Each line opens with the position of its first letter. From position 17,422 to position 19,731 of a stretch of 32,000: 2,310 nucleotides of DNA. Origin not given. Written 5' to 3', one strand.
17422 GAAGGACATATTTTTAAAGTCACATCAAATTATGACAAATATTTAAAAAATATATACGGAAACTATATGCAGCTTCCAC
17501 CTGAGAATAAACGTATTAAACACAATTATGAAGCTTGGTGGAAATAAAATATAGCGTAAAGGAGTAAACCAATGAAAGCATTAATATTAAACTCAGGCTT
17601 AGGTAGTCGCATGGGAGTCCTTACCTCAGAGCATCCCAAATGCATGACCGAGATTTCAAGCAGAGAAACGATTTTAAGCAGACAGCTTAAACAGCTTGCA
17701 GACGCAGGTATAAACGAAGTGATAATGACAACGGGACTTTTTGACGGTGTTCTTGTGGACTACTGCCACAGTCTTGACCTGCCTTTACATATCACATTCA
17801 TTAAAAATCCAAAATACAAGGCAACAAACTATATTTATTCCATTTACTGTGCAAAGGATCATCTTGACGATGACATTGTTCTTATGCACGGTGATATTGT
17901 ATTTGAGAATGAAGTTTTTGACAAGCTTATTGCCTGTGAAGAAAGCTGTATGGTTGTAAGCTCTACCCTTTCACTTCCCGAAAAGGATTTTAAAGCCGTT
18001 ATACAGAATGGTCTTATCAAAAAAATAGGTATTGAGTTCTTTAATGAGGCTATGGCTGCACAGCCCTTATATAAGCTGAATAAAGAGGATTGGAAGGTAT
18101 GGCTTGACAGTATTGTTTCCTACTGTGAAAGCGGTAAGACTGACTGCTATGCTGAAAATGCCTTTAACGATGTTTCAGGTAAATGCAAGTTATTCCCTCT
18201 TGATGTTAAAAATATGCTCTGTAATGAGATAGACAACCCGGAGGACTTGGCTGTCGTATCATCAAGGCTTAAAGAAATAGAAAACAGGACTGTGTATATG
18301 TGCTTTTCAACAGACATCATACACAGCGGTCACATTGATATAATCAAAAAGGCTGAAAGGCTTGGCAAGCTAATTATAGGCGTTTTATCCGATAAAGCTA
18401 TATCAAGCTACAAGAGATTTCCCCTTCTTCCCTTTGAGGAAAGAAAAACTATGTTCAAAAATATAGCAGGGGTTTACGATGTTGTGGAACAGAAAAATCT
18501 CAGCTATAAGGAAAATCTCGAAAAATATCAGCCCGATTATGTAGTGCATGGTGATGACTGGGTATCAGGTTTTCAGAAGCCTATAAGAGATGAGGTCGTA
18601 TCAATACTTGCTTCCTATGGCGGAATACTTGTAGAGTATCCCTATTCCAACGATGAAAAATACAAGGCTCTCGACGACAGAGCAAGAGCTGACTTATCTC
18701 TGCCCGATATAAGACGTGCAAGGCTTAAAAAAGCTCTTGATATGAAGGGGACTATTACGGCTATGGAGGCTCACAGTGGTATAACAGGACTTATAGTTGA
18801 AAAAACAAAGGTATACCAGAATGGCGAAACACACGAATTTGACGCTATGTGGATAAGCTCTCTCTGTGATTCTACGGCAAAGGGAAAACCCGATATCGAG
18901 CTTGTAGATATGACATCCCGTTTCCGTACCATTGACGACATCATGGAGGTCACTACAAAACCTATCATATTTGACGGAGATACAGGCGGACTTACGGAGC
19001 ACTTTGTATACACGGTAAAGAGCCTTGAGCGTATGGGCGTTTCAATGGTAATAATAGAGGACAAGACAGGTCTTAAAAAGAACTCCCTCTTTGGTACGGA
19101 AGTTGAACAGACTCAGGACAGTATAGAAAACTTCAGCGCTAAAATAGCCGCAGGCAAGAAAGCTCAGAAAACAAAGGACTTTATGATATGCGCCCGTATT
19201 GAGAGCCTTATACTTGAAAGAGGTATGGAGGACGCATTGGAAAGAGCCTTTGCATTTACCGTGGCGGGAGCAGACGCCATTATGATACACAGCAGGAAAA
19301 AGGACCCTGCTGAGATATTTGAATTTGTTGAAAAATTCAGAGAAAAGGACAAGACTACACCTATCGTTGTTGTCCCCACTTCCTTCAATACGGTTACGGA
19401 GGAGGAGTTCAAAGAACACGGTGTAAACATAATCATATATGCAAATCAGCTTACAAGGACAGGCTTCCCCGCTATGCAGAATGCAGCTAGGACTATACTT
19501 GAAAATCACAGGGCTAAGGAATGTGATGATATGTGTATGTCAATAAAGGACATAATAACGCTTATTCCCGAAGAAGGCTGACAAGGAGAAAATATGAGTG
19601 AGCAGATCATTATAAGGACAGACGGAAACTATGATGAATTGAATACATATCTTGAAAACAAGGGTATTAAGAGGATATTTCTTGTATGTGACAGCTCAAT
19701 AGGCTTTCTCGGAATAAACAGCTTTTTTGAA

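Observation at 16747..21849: Phosphonate (C-P) decoration pathway embedded in a Wzx/Wzy polysaccharide locus, apparently reductive (2-hydroxyethylphosphonate-type) rather than aminotransferase (AEP-type)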

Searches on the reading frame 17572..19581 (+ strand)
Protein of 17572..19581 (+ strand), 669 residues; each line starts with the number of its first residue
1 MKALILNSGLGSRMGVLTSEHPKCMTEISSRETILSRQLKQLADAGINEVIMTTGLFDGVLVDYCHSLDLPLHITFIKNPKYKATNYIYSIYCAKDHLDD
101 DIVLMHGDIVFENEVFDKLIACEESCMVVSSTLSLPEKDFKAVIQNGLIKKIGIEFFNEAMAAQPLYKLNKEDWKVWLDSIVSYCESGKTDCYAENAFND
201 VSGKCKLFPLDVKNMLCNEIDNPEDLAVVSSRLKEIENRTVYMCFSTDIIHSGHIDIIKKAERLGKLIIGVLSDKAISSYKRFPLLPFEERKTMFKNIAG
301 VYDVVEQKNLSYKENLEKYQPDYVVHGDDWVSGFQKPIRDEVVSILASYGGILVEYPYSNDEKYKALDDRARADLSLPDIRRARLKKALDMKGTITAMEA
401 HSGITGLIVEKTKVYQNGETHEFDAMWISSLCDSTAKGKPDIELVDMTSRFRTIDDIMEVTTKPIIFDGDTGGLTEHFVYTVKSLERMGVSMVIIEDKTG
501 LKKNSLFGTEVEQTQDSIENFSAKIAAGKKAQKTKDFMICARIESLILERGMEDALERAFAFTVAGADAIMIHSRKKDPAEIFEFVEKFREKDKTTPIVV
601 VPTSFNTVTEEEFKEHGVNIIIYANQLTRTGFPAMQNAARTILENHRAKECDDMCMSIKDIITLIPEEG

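Call 3: search_protein_families(library=pfam, proteins=[window:17572-19581:+])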
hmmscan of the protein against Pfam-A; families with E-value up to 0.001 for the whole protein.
window:17572-19581:+ (669 aa): 5 families
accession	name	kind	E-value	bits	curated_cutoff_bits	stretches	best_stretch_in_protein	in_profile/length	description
PF13714.12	PEP_mutase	-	3.9e-55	187.5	31.5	1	389-643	4-240/240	Phosphoenolpyruvate phosphomutase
PF01467.32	CTP_transf_like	-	4.2e-16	59.8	21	1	248-342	7-102/133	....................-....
PF12804.13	NTP_transf_3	-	6e-09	36.7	27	1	3-126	1-116/160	MobA-like NTP transferase domain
PF00483.29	NTP_transferase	-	3.5e-06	27.2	21.2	1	2-117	1-118/245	Nucleotidyl transferase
PF20202.4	DUF6564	-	2.2e-05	24.7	25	1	26-131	9-120/230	Domain of unknown function (DUF6564)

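Call 5: search_protein_families(library=ncbifam, proteins=[window:17572-19581:+])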
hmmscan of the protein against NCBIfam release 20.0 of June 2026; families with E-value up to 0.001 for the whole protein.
window:17572-19581:+ (669 aa): 22 families
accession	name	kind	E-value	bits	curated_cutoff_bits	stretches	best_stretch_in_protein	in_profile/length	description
TIGR02320.1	PEP_mutase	equivalog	7.1e-121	402.6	319.55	1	385-668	1-283/284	phosphoenolpyruvate mutase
TIGR02321.1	Pphn_pyruv_hyd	equivalog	1.2e-41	142.7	374.4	1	384-665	6-276/290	phosphonopyruvate hydrolase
TIGR02317.1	prpB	equivalog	1.2e-26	93.6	354.4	1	382-651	2-256/285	methylisocitrate lyase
NF008455.0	PRK11320.1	equivalog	2.5e-22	79.5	353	1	420-648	37-256/295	methylisocitrate lyase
TIGR03992.1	Arch_glmU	subfamily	8.6e-17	61.1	292.1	1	1-132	1-130/393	bifunctional sugar-1-phosphate nucleotidylyltransferase/acetyltransferase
NF041135.1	IPPtranDIPPsyn_Thcocales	equivalog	5.1e-15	55.4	580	1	1-161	1-154/419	bifunctional L-myo-inositol-1-phosphate cytidylyltransferase/CDP-L-myo-inositol myo-inositolphosphotransferase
NF041313.1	UDPGP_AglF_Halo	equivalog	1.5e-13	50.7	400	1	1-118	1-115/234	UTP--glucose-1-phosphate uridylyltransferase AglF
TIGR02199.1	rfaE_dom_II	equivalog_domain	7.9e-11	42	181.5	1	235-354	8-125/144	D-glycero-beta-D-manno-heptose 1-phosphate adenylyltransferase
TIGR01518.1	g3p_cytidyltrns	equivalog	6e-10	39.3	165.4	1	247-335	7-97/125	glycerol-3-phosphate cytidylyltransferase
TIGR00125.1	cyt_tran_rel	domain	8.2e-10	38.7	27.7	1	248-298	9-59/65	adenylyltransferase/cytidyltransferase family protein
TIGR02319.1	CPEP_Pphonmut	equivalog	1e-08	34.8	420.05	1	432-575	47-187/294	carboxyvinyl-carboxyphosphonate phosphorylmutase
NF045761.1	NAMPUrTaseMurU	equivalog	2.1e-08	34.3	250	1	1-62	1-61/226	N-acetylmuramate alpha-1-phosphate uridylyltransferase MurU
NF001985.0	PRK00777.1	subfamily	3.4e-08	33.7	104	1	248-298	14-65/157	pantetheine-phosphate adenylyltransferase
NF041173.1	Sug_nt_acttase_Thmprot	equivalog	3.4e-08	32.9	600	1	1-152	1-149/405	bifunctional sugar-1-phosphate nucleotidylyltransferase/acetyltransferase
NF008454.0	PRK11316.1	equivalog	4e-07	29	521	1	234-330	336-435/475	bifunctional D-glycero-beta-D-manno-heptose-7-phosphate kinase/D-glycero-beta-D-manno-heptose 1-phosphate adenylyltransferase HldE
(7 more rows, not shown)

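Call 7: search_solved_structures(query=window:17572-19581:+, max_evalue=0.001, show_alignments=2)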
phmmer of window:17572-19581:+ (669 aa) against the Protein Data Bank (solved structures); distinct sequences matched with E-value up to 0.001: 27.
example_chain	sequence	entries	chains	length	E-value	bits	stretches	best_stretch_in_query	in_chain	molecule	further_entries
5unc_A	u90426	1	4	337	1.2e-37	132.8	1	382-658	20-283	PHOSPHOENOLPYRUVATE PHOSPHOMUTASE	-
1m1b_A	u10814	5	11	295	3.1e-37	131.4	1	382-664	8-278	PHOSPHOENOLPYRUVATE PHOSPHOMUTASE | PROTEIN (PHOSPHOENOLPYRUVATE MUTASE)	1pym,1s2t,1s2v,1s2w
1s2u_A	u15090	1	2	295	3.6e-36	127.9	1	382-664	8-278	Phosphoenolpyruvate phosphomutase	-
2dua_A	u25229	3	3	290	4.7e-36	127.5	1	384-666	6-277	Phosphonopyruvate hydrolase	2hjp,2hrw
5x3d_A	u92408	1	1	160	5.7e-36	127.2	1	238-359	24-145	Phosphoenolpyruvate phosphomutase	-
3elb_A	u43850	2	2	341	2e-13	52.8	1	247-330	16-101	Ethanolamine-phosphate cytidylyltransferase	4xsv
4iqd_A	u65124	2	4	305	1.5e-11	46.6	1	423-650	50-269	Carboxyvinyl-carboxyphosphonate phosphorylmutase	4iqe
3eoo_A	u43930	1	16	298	1.9e-10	42.9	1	419-637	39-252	Methylisocitrate lyase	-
6t4v_C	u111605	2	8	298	4.2e-10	41.8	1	435-641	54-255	2-methylisocitrate lyase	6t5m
1zlp_A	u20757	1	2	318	4.6e-10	41.7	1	422-653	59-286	petal death protein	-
9hra_A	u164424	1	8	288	8.1e-10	40.8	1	421-644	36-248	2-methylisocitrate lyase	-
9hgk_A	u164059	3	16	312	1e-09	40.5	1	421-644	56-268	2-methylisocitrate lyase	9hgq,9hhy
1xg3_A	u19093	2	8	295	1.4e-09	40.1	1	436-572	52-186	Probable methylisocitrate lyase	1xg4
1o5q_A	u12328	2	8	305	2e-09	39.5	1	436-572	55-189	Probable methylisocitrate lyase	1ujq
9hgo_A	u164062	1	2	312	2.7e-09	39.1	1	421-644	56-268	2-methylisocitrate lyase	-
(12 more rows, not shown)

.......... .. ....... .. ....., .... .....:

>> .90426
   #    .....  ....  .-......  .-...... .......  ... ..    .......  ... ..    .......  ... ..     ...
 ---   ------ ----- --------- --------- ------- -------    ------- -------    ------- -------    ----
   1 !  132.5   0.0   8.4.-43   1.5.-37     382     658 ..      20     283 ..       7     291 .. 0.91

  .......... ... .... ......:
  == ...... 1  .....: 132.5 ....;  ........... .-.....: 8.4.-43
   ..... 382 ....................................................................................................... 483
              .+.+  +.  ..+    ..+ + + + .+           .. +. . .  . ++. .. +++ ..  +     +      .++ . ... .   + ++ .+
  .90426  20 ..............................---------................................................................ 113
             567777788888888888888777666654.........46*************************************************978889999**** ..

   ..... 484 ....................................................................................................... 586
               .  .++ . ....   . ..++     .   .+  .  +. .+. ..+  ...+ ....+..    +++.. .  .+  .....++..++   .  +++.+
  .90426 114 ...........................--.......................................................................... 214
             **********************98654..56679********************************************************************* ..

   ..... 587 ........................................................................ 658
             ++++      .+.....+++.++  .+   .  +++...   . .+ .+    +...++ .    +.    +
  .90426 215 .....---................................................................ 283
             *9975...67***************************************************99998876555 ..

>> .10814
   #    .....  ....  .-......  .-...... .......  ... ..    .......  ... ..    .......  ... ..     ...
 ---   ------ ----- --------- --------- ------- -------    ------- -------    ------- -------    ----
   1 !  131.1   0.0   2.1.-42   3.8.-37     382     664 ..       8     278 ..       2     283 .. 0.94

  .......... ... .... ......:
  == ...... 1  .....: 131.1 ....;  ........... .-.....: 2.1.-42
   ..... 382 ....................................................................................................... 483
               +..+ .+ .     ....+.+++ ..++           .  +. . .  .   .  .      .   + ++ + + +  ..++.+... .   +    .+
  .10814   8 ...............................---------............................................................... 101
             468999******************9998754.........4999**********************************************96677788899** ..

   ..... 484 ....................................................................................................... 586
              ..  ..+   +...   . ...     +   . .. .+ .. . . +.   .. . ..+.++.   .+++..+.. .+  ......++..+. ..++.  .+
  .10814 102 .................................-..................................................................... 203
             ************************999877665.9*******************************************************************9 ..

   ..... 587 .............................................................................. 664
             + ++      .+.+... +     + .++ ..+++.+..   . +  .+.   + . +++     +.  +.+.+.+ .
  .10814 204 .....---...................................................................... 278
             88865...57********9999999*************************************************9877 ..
